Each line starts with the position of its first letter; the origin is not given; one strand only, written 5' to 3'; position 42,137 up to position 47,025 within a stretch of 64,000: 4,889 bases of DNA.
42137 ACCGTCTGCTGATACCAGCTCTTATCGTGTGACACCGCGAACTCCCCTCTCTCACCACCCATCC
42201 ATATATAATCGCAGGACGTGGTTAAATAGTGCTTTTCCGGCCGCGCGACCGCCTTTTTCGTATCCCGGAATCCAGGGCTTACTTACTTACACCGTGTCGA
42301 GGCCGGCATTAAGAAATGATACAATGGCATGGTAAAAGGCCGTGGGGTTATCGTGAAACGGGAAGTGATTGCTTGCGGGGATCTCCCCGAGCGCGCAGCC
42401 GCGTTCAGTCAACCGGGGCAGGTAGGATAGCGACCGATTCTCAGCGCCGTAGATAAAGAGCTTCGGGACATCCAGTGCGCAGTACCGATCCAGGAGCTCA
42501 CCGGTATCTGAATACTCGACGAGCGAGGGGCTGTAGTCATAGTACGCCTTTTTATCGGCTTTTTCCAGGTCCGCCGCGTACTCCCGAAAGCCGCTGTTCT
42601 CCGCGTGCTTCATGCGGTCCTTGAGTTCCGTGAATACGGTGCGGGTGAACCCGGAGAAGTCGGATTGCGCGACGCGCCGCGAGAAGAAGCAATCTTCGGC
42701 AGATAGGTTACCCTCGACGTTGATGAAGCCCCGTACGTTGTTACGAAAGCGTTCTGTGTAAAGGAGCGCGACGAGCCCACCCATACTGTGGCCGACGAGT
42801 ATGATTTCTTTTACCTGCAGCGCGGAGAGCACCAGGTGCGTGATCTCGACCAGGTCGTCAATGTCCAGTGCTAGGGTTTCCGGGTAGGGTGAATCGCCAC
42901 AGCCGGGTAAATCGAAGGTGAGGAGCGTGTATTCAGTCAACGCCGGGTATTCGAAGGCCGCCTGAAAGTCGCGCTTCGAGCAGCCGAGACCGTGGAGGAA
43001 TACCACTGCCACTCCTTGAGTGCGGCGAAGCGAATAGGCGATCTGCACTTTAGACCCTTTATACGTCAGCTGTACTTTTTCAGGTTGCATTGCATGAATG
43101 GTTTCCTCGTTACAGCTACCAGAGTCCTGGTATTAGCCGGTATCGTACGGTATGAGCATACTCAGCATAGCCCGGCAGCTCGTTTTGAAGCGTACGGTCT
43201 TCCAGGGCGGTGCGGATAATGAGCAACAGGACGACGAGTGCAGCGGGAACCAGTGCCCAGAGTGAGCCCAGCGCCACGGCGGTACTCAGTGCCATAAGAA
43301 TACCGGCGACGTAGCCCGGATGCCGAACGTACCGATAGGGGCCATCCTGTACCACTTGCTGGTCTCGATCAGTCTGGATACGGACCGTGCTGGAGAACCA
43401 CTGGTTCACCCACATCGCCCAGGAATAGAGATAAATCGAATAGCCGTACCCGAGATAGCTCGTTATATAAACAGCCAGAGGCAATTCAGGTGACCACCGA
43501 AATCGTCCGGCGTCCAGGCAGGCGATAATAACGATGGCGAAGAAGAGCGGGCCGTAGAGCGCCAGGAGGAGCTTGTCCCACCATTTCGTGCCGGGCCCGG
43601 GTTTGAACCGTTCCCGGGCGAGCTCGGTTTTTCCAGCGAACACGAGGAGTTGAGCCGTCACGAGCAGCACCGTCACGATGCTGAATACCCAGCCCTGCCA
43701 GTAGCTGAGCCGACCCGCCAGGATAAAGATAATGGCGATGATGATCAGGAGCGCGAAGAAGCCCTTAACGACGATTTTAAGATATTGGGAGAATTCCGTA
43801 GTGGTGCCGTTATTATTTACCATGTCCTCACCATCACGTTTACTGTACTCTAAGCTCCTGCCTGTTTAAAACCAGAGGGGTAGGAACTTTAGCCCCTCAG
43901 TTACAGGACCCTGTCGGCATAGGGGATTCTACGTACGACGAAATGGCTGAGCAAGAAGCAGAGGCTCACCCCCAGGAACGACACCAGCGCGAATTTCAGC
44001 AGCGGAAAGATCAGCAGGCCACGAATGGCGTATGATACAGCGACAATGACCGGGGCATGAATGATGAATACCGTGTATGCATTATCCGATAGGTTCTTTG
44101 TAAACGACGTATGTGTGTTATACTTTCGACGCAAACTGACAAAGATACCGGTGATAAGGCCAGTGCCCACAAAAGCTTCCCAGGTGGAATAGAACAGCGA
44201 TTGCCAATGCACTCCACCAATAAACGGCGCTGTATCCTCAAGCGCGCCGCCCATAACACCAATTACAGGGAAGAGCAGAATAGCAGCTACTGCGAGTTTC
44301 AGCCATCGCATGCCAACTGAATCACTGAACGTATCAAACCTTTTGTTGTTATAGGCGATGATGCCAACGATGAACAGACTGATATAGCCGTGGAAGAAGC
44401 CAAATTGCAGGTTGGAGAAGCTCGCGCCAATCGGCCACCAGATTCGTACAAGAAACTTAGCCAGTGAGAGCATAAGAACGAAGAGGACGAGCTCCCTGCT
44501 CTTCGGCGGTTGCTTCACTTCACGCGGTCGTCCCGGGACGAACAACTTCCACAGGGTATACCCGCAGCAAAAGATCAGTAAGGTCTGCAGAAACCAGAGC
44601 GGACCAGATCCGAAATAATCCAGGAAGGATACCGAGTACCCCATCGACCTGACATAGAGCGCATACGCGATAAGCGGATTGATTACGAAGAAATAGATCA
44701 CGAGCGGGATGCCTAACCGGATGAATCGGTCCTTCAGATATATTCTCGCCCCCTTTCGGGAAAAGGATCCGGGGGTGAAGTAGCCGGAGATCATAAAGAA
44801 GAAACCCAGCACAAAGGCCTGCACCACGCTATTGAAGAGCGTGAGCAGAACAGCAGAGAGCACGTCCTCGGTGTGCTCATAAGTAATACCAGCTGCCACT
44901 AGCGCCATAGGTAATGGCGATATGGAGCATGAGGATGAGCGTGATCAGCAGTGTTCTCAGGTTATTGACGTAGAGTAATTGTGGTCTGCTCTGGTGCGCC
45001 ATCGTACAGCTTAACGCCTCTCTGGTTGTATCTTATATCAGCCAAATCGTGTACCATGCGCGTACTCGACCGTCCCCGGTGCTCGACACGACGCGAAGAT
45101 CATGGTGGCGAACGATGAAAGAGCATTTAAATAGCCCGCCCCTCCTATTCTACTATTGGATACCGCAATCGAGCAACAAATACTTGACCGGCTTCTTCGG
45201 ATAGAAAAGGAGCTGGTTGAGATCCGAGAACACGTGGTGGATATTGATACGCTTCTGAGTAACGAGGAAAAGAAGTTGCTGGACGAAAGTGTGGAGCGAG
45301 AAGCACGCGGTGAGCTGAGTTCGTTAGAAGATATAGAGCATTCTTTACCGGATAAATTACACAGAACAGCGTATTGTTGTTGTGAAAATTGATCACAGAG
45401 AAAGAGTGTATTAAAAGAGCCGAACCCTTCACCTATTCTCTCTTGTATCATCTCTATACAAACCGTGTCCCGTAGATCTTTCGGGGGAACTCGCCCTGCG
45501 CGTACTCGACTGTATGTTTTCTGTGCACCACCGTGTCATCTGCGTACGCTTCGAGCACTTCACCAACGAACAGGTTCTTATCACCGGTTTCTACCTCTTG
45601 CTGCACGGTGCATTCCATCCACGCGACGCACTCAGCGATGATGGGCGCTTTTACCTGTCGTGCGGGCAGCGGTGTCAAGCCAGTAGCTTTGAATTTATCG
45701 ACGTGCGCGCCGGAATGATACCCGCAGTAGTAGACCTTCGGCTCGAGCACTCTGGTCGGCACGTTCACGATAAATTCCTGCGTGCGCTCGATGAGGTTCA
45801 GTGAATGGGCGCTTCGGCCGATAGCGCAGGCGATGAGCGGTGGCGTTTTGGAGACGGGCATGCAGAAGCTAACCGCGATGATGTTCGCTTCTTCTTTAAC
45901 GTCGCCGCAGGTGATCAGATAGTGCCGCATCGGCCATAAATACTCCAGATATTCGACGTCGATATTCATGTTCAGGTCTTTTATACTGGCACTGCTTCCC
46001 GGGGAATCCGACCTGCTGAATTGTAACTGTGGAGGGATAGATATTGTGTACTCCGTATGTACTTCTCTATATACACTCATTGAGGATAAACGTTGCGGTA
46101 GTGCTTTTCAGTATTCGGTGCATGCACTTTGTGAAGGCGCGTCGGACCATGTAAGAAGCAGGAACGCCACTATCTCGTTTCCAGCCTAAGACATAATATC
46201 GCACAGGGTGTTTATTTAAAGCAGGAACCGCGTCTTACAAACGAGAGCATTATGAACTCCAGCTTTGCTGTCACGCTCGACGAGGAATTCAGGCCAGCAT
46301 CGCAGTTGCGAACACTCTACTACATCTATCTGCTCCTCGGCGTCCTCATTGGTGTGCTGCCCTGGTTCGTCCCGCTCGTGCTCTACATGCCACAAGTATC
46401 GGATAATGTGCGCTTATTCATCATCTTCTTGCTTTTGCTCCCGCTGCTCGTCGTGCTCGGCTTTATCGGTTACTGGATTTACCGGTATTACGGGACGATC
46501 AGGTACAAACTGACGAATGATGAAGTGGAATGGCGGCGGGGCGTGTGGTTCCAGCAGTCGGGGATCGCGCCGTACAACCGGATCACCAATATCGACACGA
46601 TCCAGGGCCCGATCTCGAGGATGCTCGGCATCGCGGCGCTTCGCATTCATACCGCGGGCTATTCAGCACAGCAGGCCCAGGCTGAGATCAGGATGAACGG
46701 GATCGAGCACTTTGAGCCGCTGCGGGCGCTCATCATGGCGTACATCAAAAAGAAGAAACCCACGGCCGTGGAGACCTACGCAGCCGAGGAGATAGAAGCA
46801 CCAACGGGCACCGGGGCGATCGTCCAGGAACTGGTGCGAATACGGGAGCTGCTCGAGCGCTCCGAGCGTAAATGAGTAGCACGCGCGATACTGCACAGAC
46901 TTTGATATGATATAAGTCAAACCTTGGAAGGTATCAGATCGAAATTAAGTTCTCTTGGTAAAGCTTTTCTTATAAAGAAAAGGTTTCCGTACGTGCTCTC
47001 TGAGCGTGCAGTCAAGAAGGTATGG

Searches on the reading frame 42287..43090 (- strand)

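Call 30: search_protein_families(library=pfam, proteins=[window:42287-43090:-], max_evalue=0.0001)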
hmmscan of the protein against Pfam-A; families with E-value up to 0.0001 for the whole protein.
window:42287-43090:- (267 aa): 5 families
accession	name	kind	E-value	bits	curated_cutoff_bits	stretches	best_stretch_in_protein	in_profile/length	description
PF12697.13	Abhydrolase_6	-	6.7e-22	79.6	26.3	1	29-253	1-215/217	Alpha/beta hydrolase family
PF00561.26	Abhydrolase_1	-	3e-21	76.6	25.8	1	28-221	2-213/245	alpha/beta hydrolase fold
PF12146.15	Hydrolase_4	-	8.7e-12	45.3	27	1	28-132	6-114/239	Serine aminopeptidase, S33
PF07819.20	PGAP1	-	1.4e-06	28.7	24.3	0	91-112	88-109/233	PGAP1-like alpha/beta domain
PF02230.22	Abhydrolase_2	-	9.7e-05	22.7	23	0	88-135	99-146/217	Phospholipase/Carboxylesterase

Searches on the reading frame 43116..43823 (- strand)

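Call 30: search_protein_families(library=pfam, proteins=[window:43116-43823:-], max_evalue=0.0001)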
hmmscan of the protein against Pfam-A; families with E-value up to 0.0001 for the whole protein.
window:43116-43823:- (235 aa): 2 families
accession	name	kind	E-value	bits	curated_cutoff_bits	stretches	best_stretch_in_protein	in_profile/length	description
PF04140.19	ICMT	-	3.4e-12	47.1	24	1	145-213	23-94/95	Isoprenylcysteine carboxyl methyltransferase (ICMT) family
PF04191.18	PEMT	-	1.1e-11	45.5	25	1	127-213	11-99/105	Phospholipid methyltransferase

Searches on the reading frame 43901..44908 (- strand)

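Call 30: search_protein_families(library=pfam, proteins=[window:43901-44908:-], max_evalue=0.0001)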
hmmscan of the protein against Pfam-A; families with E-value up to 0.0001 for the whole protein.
window:43901-44908:- (335 aa): 1 family
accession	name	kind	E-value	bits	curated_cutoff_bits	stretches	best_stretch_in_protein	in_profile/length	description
PF01757.29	Acyl_transf_3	-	7.8e-27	94.6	31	1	18-321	34-325/326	Acyltransferase domain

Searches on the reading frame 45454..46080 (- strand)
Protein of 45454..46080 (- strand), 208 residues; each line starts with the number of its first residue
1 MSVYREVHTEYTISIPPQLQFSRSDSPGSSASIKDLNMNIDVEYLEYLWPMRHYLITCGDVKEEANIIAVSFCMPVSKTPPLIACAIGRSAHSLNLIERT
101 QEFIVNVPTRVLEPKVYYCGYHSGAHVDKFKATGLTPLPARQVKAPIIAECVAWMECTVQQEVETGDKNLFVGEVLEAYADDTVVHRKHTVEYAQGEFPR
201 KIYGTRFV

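Call 30: search_protein_families(library=pfam, proteins=[window:45454-46080:-], max_evalue=0.0001)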
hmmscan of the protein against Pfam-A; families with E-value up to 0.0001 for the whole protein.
window:45454-46080:- (208 aa): 1 family
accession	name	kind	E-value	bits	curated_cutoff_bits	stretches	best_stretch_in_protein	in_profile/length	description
PF01613.24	Flavin_Reduct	-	1.4e-31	110.1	27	1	52-198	7-149/153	Flavin reductase like domain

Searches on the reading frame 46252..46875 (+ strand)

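Call 30: search_protein_families(library=pfam, proteins=[window:46252-46875:+], max_evalue=0.0001)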
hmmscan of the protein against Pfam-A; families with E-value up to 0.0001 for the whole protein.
window:46252-46875:+ (207 aa): 1 family
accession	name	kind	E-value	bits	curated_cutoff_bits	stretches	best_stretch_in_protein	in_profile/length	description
PF03703.20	bPH_2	-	8.6e-16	58.4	22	1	82-161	3-78/78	Bacterial PH domain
